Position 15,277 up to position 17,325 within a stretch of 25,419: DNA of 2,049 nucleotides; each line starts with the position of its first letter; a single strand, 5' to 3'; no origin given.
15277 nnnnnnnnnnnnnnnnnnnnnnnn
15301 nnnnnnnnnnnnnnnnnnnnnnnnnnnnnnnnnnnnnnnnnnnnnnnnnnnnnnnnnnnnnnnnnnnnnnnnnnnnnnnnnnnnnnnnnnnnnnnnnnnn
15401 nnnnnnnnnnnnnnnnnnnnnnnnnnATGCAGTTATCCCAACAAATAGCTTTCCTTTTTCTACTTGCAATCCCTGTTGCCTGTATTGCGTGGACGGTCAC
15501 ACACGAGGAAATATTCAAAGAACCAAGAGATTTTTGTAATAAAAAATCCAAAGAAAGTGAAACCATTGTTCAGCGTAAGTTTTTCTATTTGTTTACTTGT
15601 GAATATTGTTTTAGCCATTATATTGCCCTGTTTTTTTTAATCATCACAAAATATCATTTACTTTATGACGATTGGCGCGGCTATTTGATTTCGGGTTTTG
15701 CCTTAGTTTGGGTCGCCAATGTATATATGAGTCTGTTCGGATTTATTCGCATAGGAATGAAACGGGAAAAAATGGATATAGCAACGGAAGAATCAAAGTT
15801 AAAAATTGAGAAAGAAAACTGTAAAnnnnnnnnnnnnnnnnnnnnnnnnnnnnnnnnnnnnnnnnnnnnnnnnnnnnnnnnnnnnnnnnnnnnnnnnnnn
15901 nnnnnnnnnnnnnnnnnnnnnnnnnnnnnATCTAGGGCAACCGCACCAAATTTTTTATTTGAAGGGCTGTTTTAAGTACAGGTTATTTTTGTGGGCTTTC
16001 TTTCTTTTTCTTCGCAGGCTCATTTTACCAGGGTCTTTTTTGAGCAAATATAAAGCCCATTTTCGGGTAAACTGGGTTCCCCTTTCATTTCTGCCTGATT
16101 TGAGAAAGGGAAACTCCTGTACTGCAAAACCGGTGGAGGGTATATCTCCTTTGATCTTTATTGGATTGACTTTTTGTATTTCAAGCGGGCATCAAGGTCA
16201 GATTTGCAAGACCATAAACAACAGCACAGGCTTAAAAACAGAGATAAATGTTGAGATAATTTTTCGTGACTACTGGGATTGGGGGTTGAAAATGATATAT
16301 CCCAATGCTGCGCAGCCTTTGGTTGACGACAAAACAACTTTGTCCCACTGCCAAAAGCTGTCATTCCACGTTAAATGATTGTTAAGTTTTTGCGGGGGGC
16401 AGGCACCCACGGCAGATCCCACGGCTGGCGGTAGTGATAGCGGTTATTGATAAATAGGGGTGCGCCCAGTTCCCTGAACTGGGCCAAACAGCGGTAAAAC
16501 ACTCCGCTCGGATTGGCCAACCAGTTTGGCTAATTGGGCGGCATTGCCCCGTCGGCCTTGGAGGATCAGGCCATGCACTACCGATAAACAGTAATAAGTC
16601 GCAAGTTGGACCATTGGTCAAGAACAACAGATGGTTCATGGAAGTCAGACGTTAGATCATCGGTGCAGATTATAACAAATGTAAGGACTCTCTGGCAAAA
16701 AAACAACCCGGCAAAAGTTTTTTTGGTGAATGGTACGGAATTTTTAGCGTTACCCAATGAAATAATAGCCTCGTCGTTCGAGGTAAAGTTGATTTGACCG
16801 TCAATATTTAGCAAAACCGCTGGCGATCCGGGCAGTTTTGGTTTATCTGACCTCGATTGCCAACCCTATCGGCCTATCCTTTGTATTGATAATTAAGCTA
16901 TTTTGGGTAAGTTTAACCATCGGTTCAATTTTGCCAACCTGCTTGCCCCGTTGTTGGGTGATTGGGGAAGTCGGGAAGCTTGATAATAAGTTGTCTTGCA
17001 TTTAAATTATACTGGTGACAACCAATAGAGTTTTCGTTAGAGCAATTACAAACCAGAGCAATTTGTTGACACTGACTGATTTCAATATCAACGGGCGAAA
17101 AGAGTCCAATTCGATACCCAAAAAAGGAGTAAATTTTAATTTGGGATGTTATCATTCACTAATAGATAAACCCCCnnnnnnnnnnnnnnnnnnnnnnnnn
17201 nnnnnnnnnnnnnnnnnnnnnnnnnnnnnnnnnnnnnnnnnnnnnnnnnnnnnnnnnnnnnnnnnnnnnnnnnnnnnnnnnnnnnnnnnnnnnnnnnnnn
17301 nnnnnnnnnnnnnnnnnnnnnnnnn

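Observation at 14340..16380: Cluster of gene remnants: P-type ATPase, membrane ORF, LmbE-like deacetylase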

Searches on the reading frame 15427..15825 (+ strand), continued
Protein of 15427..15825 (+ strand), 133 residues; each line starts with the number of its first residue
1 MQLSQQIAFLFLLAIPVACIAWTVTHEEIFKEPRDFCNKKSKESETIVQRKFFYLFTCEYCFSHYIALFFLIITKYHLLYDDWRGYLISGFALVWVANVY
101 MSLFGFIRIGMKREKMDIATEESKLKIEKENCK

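Call 45: search_protein_families(library=ncbifam, proteins=[L002:10774-11322:-, L003:3341-5980:+, window:15427-15825:+, L018:2-649:+, L018:8138-10804:+], max_evalue=0.1)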
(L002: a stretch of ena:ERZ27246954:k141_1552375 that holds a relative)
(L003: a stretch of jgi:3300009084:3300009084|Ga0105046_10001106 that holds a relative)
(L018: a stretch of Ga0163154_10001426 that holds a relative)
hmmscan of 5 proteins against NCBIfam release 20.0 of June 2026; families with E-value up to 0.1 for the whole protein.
L002:10774-11322:- (182 aa): 2 families
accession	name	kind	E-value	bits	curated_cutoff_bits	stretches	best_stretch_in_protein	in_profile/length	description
NF033564.0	transpos_ISAs1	equivalog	1e-38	133.3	70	1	3-173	82-258/314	ISAs1 family transposase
NF058600.1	TransRegSco1979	equivalog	0.082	11.9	350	1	43-90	111-158/280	Sco1979 family transcriptional regulator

L003:3341-5980:+ (880 aa): 26 families (the best 25 are shown)
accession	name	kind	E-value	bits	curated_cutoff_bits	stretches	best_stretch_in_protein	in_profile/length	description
TIGR01522.1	ATPase-IIA2_Ca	equivalog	2.5e-181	604.5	798.3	1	12-864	5-839/854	calcium-transporting P-type ATPase, PMR1-type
TIGR01116.1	ATPase-IIA1_Ca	equivalog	3.4e-169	564.6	703.4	1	61-870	2-791/799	calcium-translocating P-type ATPase, SERCA-type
TIGR01523.1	ATPase-IID_K-Na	equivalog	7.6e-132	440.9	645.05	3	366-767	424-851/997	potassium/sodium efflux P-type ATPase, fungal-type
TIGR01106.1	ATPase-IIC_X-K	subfamily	8e-124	414.6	946.1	2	14-573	20-615/997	Na,H/K antiporter P-type ATPase subunit alpha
TIGR01517.1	ATPase-IIB_Ca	equivalog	3.3e-123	412.7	507.05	1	18-874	43-878/882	calcium-translocating P-type ATPase, PMCA-type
TIGR01647.1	ATPase-IIIA_H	equivalog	4.8e-114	382.1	615.5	1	30-830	1-749/755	plasma-membrane proton-efflux P-type ATPase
TIGR01524.1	ATPase-IIIB_Mg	equivalog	1.5e-110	370.5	610.75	1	25-875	28-859/867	magnesium-translocating P-type ATPase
NF011702.0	PRK15122.1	subfamily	1.1e-98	331.4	975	1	4-875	24-898/907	magnesium-translocating P-type ATPase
TIGR01494.1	ATPase_P-type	subfamily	3e-90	303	62.3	4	590-708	363-475/478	HAD-IC family P-type ATPase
TIGR01657.1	P-ATPase-V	hypoth_equivalog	6.6e-79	265.6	618.25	2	24-585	133-717/1055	ATP13A2 family polyamine export P-type ATPase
TIGR01525.1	ATPase-IB_hvy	subfamily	9.3e-74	249.3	346.25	2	70-565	3-426/560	heavy metal translocating P-type ATPase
TIGR01512.1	ATPase-IB2_Cd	subfamily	6.9e-62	209.7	313.5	3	70-349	3-256/494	cadmium family heavy metal-translocating P-type ATPase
TIGR01511.1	ATPase-IB1_Cu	subfamily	1.3e-52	179.4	397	3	69-353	25-287/542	copper-translocating P-type ATPase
NF008262.1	PRK11033.1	equivalog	1.7e-49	169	1005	2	85-354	195-452/731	zinc/cadmium/mercury/lead-transporting ATPase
TIGR01497.1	kdpB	equivalog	2.6e-42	144.8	527.9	1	91-669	69-564/675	potassium-transporting ATPase subunit KdpB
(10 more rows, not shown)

window:15427-15825:+ (133 aa): 1 family
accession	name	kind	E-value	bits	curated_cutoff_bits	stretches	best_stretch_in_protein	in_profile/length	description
TIGR00710.1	efflux_Bcr_CflA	subfamily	0.0049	16.3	200.9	1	8-115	163-268/385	Bcr/CflA family efflux MFS transporter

L018:2-649:+ (216 aa): 1 family
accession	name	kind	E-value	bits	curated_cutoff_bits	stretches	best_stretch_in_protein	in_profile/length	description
TIGR04000.1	thiol_BshB2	equivalog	6.6e-05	22.7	195.25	0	14-48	2-36/217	bacillithiol biosynthesis deacetylase BshB2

L018:8138-10804:+ (889 aa): 26 families (the best 25 are shown)
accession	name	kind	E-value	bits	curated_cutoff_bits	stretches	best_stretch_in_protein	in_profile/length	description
TIGR01522.1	ATPase-IIA2_Ca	equivalog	1.3e-173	579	798.3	1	14-877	4-842/854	calcium-transporting P-type ATPase, PMR1-type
TIGR01116.1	ATPase-IIA1_Ca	equivalog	5.5e-164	547.3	703.4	1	64-879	2-791/799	calcium-translocating P-type ATPase, SERCA-type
TIGR01106.1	ATPase-IIC_X-K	subfamily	1.2e-134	450.5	946.1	2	13-578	16-611/997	Na,H/K antiporter P-type ATPase subunit alpha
TIGR01523.1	ATPase-IID_K-Na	equivalog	1.1e-131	440.3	645.05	3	374-785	426-859/997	potassium/sodium efflux P-type ATPase, fungal-type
TIGR01517.1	ATPase-IIB_Ca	equivalog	1.7e-130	436.8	507.05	1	17-882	39-877/882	calcium-translocating P-type ATPase, PMCA-type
TIGR01524.1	ATPase-IIIB_Mg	equivalog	4.3e-121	405.3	610.75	1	13-885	14-860/867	magnesium-translocating P-type ATPase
TIGR01647.1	ATPase-IIIA_H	equivalog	6.3e-120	401.6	615.5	1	33-793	1-691/755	plasma-membrane proton-efflux P-type ATPase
NF011702.0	PRK15122.1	subfamily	4.5e-108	362.4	975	1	6-885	23-899/907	magnesium-translocating P-type ATPase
TIGR01494.1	ATPase_P-type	subfamily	2.6e-88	296.6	62.3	3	94-359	2-240/478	HAD-IC family P-type ATPase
TIGR01657.1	P-ATPase-V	hypoth_equivalog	1.3e-75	254.8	618.25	2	23-594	129-717/1055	ATP13A2 family polyamine export P-type ATPase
TIGR01525.1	ATPase-IB_hvy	subfamily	1.6e-73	248.5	346.25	2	73-574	3-426/560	heavy metal translocating P-type ATPase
TIGR01512.1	ATPase-IB2_Cd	subfamily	2.6e-58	198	313.5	3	73-354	3-258/494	cadmium family heavy metal-translocating P-type ATPase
TIGR01511.1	ATPase-IB1_Cu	subfamily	4.3e-52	177.7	397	3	80-389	33-322/542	copper-translocating P-type ATPase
NF008262.1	PRK11033.1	equivalog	7.5e-47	160.2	1005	2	72-354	179-449/731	zinc/cadmium/mercury/lead-transporting ATPase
TIGR01497.1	kdpB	equivalog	8.9e-40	136.4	527.9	2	85-343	65-312/675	potassium-transporting ATPase subunit KdpB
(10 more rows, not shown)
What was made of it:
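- Closest known: ISAs1-family insertion sequences. Same: Sister contigs L002 and L093 continue from window position 16071 into a transposase matching NF033564 at 133 bits, against a cut-off of 70 (call 45).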

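Call 51: find_encoding_contigs(protein=window:15427-15825:+, flank=10000, max_places=4)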
Protein window:15427-15825:+ (133 aa): 2 contigs read that carry it; 2 places shown.
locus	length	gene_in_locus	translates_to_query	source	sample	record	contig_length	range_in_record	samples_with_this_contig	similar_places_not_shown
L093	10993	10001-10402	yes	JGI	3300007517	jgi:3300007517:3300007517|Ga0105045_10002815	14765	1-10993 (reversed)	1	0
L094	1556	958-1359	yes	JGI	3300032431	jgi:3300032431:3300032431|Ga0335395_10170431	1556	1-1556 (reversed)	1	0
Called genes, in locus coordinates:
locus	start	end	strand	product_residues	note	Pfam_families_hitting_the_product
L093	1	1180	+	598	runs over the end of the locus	PF19291:TREH_N, PF00723:Glyco_hydro_15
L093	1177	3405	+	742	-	PF00982:Glyco_transf_20, PF02358:Trehalose_PPase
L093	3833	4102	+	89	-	-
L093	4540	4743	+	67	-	-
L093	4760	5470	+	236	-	PF02463:SMC_N (faint), PF13555:AAA_29 (faint), PF00005:ABC_tran, PF13304:AAA_21 (faint)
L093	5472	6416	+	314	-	PF25917:BSH_RND (weak), PF25919:BSH_CusB (weak), PF25973:BSH_CzcB (weak)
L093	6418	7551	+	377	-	PF02687:FtsX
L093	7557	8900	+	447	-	PF02321:OEP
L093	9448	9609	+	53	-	-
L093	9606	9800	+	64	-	-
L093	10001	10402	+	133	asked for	-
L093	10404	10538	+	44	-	-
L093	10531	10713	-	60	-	-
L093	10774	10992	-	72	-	?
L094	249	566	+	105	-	PF00122:E1-E2_ATPase (weak)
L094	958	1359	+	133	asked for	-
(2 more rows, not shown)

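Call 66: predict_structure(alignment_id=A2)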
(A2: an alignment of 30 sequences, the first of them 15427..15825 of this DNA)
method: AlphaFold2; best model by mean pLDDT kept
length: 133 residues; sequences in the alignment: 30
mean_pLDDT: 62.6   pTM: 0.33
mean pLDDT of the five models: 62.6, 59.4, 58.4, 57.7, 52.5
residues with pLDDT >= 90: 0; 70-90: 23; 50-70: 108; < 50: 2
segments of 3 or more residues with pLDDT < 50: none
pLDDT, mean of each block of 10 residues (from residue 1): 70 60 54 66 73 59 58 62 67 63 53 58 72 62
secondary structure, 60 per line:
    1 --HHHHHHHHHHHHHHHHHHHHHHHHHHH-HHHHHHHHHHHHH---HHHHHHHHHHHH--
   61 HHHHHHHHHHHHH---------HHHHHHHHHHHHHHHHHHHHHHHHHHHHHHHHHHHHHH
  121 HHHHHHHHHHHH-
elements in order: H3-29 H31-43 H47-58 H61-73 H83-132
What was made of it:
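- Tried and rejected: The AlphaFold model of the small protein had pLDDT 62.6 and pTM 0.33, so I ran no fold search (call 66).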

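Call 79: search_protein_families(library=pfam, proteins=[L018:2-649:+, L018:6571-7638:+, L003:6674-7765:+], max_evalue=0.01)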
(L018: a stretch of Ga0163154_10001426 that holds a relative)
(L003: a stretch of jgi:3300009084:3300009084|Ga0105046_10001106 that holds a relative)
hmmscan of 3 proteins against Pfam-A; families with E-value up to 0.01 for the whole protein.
L018:2-649:+ (216 aa): 1 family
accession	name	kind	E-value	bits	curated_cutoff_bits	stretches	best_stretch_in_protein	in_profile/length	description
PF02585.22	PIG-L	-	1.6e-08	35.5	28.2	1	17-128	2-127/129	GlcNAc-PI de-N-acetylase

L018:6571-7638:+ (356 aa): 8 families
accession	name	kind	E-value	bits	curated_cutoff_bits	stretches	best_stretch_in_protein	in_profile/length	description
PF00561.26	Abhydrolase_1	-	3.4e-25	89.6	25.8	1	109-336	2-244/245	alpha/beta hydrolase fold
PF12146.15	Hydrolase_4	-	3.5e-16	59.7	27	1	136-330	34-232/239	Serine aminopeptidase, S33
PF12697.13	Abhydrolase_6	-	2.7e-15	58.1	26.3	1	110-341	1-215/217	Alpha/beta hydrolase family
PF03096.20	Ndr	-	1.2e-10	41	23.3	1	151-349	77-277/283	Ndr family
PF00326.27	Peptidase_S9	-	0.0003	20.8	22.6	1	170-203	61-94/213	Prolyl oligopeptidase family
PF02230.22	Abhydrolase_2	-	0.004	17.5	23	0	171-210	103-142/217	Phospholipase/Carboxylesterase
PF00756.26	Esterase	-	0.0054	17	22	1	175-200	117-142/251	Putative esterase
PF03959.19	FSH1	-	0.0092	16.1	21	0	268-323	137-191/211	Serine hydrolase (FSH1)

L003:6674-7765:+ (364 aa): 8 families
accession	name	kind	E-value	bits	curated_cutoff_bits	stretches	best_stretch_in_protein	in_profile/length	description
PF00561.26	Abhydrolase_1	-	3.4e-30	105.9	25.8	1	116-344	2-245/245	alpha/beta hydrolase fold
PF12697.13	Abhydrolase_6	-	4.4e-19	70.5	26.3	1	117-348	1-215/217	Alpha/beta hydrolase family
PF12146.15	Hydrolase_4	-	3e-18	66.4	27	1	117-337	7-232/239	Serine aminopeptidase, S33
PF03096.20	Ndr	-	1.8e-08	33.9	23.3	1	159-355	78-276/283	Ndr family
PF00326.27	Peptidase_S9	-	8.8e-05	22.5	22.6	0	179-210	63-94/213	Prolyl oligopeptidase family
PF00756.26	Esterase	-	0.0016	18.7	22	1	181-207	116-142/251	Putative esterase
PF20434.5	BD-FAE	-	0.007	16.3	26.8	0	177-323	86-214/215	BD-FAE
PF03959.19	FSH1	-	0.0085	16.2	21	0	281-330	143-191/211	Serine hydrolase (FSH1)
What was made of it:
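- Checked: A true PIG-L protein from L018 (35.5 bits, above the 28.2 cut-off, call 79) aligns only at its aa 11-36, to 15854-15931, at 81% identity.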

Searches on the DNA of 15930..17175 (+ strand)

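Call 63: search_dna_similar(query=window:15930-17175:+, collection=plasmids, mode=distant, max_rows=10, max_evalue=0.001)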
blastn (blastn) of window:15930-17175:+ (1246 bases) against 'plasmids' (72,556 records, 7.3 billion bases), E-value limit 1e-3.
No match.

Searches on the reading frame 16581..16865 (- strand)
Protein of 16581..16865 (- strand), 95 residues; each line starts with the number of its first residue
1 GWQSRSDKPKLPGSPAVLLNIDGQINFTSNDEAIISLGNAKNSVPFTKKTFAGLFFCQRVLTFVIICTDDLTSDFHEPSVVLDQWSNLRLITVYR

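Call 30: search_protein_families(library=pfam, proteins=[window:16581-16865:-], max_evalue=10)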
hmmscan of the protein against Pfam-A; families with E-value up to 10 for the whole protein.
seq(95 aa): 0 families
